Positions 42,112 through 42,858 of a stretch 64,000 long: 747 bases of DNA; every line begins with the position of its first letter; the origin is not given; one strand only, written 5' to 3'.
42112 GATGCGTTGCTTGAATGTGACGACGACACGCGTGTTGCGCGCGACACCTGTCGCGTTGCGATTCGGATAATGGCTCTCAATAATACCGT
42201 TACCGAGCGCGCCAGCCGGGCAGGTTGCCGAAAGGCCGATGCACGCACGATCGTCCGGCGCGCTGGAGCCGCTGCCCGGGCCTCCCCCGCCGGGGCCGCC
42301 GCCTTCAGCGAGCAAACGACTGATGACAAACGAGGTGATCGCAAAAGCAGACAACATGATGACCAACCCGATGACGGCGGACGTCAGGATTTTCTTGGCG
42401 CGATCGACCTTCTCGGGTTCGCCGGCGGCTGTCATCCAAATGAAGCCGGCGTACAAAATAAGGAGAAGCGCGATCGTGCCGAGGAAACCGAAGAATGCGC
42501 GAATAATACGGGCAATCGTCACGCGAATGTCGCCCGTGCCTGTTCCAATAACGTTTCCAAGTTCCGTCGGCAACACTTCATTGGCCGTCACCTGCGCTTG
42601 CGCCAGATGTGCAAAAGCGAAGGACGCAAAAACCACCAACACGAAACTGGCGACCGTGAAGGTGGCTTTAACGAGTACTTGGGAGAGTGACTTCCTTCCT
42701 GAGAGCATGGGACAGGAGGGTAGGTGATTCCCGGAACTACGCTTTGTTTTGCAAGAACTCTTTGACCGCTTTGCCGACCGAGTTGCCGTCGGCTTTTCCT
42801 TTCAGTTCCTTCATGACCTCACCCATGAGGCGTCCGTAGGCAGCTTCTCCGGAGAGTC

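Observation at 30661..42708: Two tandem large secreted proteins share a near-identical pilin-like two-helix N-terminal module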

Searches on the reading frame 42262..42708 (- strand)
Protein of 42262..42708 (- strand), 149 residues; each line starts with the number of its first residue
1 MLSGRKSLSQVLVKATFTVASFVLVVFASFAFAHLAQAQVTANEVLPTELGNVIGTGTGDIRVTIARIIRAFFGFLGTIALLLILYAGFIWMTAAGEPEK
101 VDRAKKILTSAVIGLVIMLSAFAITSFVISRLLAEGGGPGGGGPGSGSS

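Call 15: find_homologous_proteins(query=A1, max_evalue=0.001)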
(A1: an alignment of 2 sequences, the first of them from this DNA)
Query A1 (2 sequences) (149 aa, profile of the alignment): 145 proteins with E <= 0.001 among 8000 candidates; the best 120 are listed.
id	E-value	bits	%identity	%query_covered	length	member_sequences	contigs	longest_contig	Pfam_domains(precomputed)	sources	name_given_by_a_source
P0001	1.9e-51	192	74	73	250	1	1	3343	PF18895.6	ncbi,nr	ncbi:MAG TPA: hypothetical protein VJ694_03970, partial [Patescibacteria group bacterium]|nr:hypothe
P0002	2.3e-41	159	62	71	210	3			PF18895.6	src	-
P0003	4.9e-41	158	45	87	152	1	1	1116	PF18895.6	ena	-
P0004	5.6e-39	152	56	83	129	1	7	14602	PF18895.6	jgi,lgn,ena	-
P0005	7.6e-39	151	56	82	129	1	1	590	PF18895.6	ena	-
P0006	9.2e-39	151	58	87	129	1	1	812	PF18895.6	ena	-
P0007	1.8e-38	150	56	82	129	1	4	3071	PF18895.6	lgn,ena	-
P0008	3.0e-38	149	57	82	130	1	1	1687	PF18895.6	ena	-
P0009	3.0e-38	149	56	82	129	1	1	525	PF18895.6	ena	-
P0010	3.5e-38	149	54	87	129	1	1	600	PF18895.6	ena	-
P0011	3.6e-38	149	56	83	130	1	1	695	PF18895.6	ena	-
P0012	3.6e-38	149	57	82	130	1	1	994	PF18895.6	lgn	-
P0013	4.2e-38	149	63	66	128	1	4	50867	PF18895.6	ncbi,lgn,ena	-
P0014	4.8e-38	148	57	82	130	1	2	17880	PF18895.6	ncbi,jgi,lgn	-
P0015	5.2e-38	148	57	77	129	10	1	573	PF18895.6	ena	-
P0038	1.3e-29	121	58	56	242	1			PF18895.6,PF04956.19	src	-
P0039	1.6e-29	121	58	56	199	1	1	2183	PF18895.6,PF04956.19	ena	-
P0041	2.3e-29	120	58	56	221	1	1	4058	PF18895.6,PF04956.19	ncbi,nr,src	ncbi:MAG TPA: TrbC/VirB2 family protein, partial [Patescibacteria group bacterium]|nr:TrbC/VirB2 fam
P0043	3.1e-29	120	50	82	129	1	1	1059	PF18895.6,PF04956.19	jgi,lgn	jgi:type IV secretory pathway VirB2 component (pilin)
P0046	1.1e-27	115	61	53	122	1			PF18895.6,PF04956.19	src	-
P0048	2.6e-27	114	64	52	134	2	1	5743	PF18895.6,PF04956.19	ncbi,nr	ncbi:MAG TPA: hypothetical protein PK085_01705, partial [bacterium]|nr:hypothetical protein [bacteri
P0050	3.6e-26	110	52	56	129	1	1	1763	PF18895.6,PF04956.19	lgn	-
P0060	7.0e-24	102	51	70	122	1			PF18895.6,PF04956.19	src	-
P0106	1.8e-18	85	48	54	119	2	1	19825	PF18895.6,PF04956.19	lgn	-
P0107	1.8e-18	85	48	54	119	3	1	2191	PF18895.6,PF04956.19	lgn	-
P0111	1.8e-17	82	47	52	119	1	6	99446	PF18895.6,PF04956.19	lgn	-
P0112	2.1e-17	81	46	34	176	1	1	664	PF18895.6,PF04956.19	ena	-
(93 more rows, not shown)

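Call 32: find_encoding_contigs(protein=P0013, flank=10000, max_places=2)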
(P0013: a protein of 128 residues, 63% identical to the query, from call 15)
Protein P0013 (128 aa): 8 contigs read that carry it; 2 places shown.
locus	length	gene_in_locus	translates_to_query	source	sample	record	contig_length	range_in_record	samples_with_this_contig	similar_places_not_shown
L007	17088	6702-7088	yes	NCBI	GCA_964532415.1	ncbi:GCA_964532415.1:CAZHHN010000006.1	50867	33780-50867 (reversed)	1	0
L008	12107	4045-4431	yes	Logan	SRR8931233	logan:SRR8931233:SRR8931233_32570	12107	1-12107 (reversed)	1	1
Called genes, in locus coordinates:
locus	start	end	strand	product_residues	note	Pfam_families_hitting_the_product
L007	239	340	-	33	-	-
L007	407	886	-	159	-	-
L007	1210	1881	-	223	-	-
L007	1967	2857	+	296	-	PF00483:NTP_transferase, PF12804:NTP_transf_3 (weak)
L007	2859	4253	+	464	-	PF01547:SBP_bac_1, PF13416:SBP_bac_8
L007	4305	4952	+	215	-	PF18895:T4SS_pilin (weak)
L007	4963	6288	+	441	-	PF18895:T4SS_pilin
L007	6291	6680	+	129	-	PF18895:T4SS_pilin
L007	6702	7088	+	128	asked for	PF18895:T4SS_pilin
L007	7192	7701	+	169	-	PF18895:T4SS_pilin (weak)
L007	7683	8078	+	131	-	PF18895:T4SS_pilin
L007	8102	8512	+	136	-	PF18895:T4SS_pilin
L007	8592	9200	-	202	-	-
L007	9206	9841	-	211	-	-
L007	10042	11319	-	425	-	-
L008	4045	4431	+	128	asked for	PF18895:T4SS_pilin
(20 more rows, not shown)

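Call 33: find_encoding_contigs(protein=P0111, flank=10000, max_places=2)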
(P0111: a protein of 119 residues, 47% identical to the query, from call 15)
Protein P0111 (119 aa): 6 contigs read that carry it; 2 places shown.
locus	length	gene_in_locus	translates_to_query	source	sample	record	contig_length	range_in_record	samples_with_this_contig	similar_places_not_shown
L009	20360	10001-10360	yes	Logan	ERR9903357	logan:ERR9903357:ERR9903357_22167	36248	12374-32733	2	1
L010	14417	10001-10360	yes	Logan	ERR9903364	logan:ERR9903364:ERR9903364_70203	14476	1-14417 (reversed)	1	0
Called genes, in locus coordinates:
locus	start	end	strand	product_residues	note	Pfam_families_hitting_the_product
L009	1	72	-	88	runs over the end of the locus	PF01035:DNA_binding_1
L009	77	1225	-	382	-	PF00390:malic, PF03949:Malic_M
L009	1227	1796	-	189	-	PF03358:FMN_red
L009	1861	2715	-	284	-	PF03009:GDPD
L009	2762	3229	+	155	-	PF00578:AhpC-TSA, PF08534:Redoxin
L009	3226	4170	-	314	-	PF07681:DoxX (weak)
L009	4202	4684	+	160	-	PF02590:SPOUT_MTase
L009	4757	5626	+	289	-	PF00483:NTP_transferase, PF01128:IspD (faint), PF12804:NTP_transf_3 (faint)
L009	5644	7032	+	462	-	PF01547:SBP_bac_1, PF13416:SBP_bac_8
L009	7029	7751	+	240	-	-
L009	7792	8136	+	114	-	PF04956:TrbC (weak), PF18895:T4SS_pilin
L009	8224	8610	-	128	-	PF18895:T4SS_pilin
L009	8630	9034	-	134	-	PF18895:T4SS_pilin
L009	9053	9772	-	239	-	PF18895:T4SS_pilin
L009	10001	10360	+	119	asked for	PF04956:TrbC (weak), PF18895:T4SS_pilin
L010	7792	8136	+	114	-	PF04956:TrbC (weak), PF18895:T4SS_pilin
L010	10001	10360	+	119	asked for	PF04956:TrbC (weak), PF18895:T4SS_pilin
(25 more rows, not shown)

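Call 36: search_solved_structures(query=A2, max_evalue=10, show_alignments=2)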
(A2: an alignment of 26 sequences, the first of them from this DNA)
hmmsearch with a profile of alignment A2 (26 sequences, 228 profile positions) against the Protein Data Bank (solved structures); distinct sequences matched with E-value up to 10: 0.

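Call 39: search_solved_structures(query=A4, max_evalue=10, show_alignments=3)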
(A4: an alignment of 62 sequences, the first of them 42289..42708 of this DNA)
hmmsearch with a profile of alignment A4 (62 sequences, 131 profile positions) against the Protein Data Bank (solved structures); distinct sequences matched with E-value up to 10: 1.
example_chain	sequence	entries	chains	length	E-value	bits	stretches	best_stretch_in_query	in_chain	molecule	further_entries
5cwb_A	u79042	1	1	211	3.1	11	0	37-62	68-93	Designed helical repeat protein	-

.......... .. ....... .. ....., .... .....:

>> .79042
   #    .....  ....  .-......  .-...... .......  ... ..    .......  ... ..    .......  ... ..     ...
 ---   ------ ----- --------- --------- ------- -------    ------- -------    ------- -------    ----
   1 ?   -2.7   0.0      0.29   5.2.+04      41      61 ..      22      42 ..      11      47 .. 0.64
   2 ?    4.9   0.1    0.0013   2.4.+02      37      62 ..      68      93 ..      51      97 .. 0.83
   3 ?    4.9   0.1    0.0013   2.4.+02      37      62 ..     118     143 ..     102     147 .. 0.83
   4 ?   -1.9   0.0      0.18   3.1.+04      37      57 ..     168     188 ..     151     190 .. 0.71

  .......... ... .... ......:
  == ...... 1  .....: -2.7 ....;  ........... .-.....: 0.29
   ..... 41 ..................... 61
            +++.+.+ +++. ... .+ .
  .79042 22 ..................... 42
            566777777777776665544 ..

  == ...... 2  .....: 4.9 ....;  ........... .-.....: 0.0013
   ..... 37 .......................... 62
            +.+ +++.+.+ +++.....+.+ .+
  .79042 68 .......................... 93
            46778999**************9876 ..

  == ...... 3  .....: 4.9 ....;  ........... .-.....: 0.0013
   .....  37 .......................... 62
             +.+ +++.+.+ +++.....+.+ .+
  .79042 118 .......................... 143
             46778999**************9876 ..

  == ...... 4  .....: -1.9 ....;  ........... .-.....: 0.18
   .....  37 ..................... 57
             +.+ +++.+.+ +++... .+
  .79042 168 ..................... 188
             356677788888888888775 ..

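Call 44: predict_structure(alignment_id=A4)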
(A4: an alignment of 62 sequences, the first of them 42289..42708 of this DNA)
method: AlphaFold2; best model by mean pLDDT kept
length: 140 residues; sequences in the alignment: 62
mean_pLDDT: 75.6   pTM: 0.51
mean pLDDT of the five models: 75.6, 73.6, 72.8, 72.4, 71.6
residues with pLDDT >= 90: 55; 70-90: 24; 50-70: 50; < 50: 11
segments of 3 or more residues with pLDDT < 50: 39-46
pLDDT, mean of each block of 10 residues (from residue 1): 53 63 70 55 48 55 82 93 96 94 96 96 90 67
secondary structure, 60 per line:
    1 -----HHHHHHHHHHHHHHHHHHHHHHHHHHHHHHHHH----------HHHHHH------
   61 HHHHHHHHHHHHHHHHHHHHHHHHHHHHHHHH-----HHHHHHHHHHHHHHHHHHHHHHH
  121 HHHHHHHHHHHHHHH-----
elements in order: H6-38 H49-54 H61-92 H98-135

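Call 46: fold_search(model_id=the predicted structure, library=pdb)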
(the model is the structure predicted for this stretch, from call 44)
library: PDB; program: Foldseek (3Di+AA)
matches with E <= 10: 101; with E <= 0.001: 0
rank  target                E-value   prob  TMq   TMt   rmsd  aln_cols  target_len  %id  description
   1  3txs_C                1.7e+00  0.20  0.31  0.43  11.9        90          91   16  Crystal Structure of phage 44RR small terminase gp16 (released 2011-12-28)
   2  2y3h_D                1.9e+00  0.87  0.39  0.51   2.3        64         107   12  E63Q mutant of Cupriavidus metallidurans CH34 CnrXs (released 2011-03-30)
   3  5lfk_B                2.2e+00  0.41  0.38  0.24   4.5        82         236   15  Crystal structure of CpxAHDC (hemiphosphorylated form) (released 2017-06-07)
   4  4biz_D                2.7e+00  0.44  0.42  0.29   5.2        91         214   13  Crystal structure of CpxAHDC (orthorhombic form 2) (released 2014-04-23)
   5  2y3h_C                2.8e+00  0.60  0.42  0.54   7.3        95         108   12  E63Q mutant of Cupriavidus metallidurans CH34 CnrXs (released 2011-03-30)
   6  2y3h_A                3.0e+00  0.57  0.43  0.54   7.1        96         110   11  E63Q mutant of Cupriavidus metallidurans CH34 CnrXs (released 2011-03-30)
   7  4wwb                  3.0e+00  0.51  0.42  0.52   8.2        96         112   11  High-resolution structure of the Ni-bound form of the Y135F mutant of C. metallidurans CnrXs (released 2015-02-11)
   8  8dfu_0                3.2e+00  0.21  0.33  0.48   4.8        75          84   19  Cryo-EM structure of conjugation pili from Aeropyrum pernix (released 2023-03-22)
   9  3l9f_A                3.2e+00  0.13  0.32  0.27  16.1        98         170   13  The Crystal Structure of smu.1604c from Streptococcus mutans UA159 (released 2011-01-05)
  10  4bix_B                3.4e+00  0.41  0.43  0.28   4.3        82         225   15  Crystal structure of CpxAHDC (monoclinic form 1) (released 2014-02-12)
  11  9rxe_MODEL_1_A        3.4e+00  0.13  0.32  0.40   9.5       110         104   15  Solution structure of the HR1c domain of human PKN1 (released 2025-12-31)
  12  8b9z_p                3.4e+00  0.09  0.27  0.25  17.4       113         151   12  Drosophila melanogaster complex I in the Active state (Dm1) (released 2023-01-18)
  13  2y3h_B                3.7e+00  0.51  0.43  0.54   7.6        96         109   11  E63Q mutant of Cupriavidus metallidurans CH34 CnrXs (released 2011-03-30)
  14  5jje_B                3.7e+00  0.14  0.25  0.49   6.8        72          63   29  Structure of the SRII/HtrII Complex in I212121 space group ("U" shape) (released 2017-02-15)
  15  8j07_k3               3.9e+00  0.09  0.29  0.09  18.0       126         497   12  96nm repeat of human respiratory doublet microtubule and associated axonemal complexes (released 2023-07-26)
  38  8fai_A                5.7e+00  0.13  0.30  0.53   5.0        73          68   25  Cryo-EM structure of the Agrobacterium T-pilus (released 2024-03-13)
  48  8exh_A                6.1e+00  0.08  0.25  0.42   5.5        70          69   21  Agrobacterium tumefaciens Tpilus (released 2023-03-22)
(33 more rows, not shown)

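Call 57: search_protein_representatives(alignment_id=A4)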
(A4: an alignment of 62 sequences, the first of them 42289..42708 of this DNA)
Query: 62 sequences, 131 profile positions. Proteins with E-value up to 0.001 (for the whole library): 80775; up to 1e-10: 29295; up to 1e-30: 1266. The best 150 are listed.
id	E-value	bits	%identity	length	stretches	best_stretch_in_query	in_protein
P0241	1.5e-73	261.2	-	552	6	6-119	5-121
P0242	1.1e-72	258.4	-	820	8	51-118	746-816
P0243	3.1e-71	253.7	-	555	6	2-118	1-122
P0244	1.7e-64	231.9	-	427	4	4-121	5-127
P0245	1.3e-62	225.8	-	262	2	8-128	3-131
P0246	5.5e-61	220.6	-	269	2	24-125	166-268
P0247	1.9e-59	215.6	-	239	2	38-124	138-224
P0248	4.9e-59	214.2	-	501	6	44-123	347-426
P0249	5.9e-59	214.0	-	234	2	29-122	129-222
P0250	1.6e-57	209.4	-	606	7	47-118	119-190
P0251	2.8e-57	208.5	-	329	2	34-127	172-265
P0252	3.0e-57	208.5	-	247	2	3-127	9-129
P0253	5.4e-57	207.6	-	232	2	10-125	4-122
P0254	8.6e-57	207.0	-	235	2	35-122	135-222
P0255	8.9e-56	203.7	-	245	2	7-126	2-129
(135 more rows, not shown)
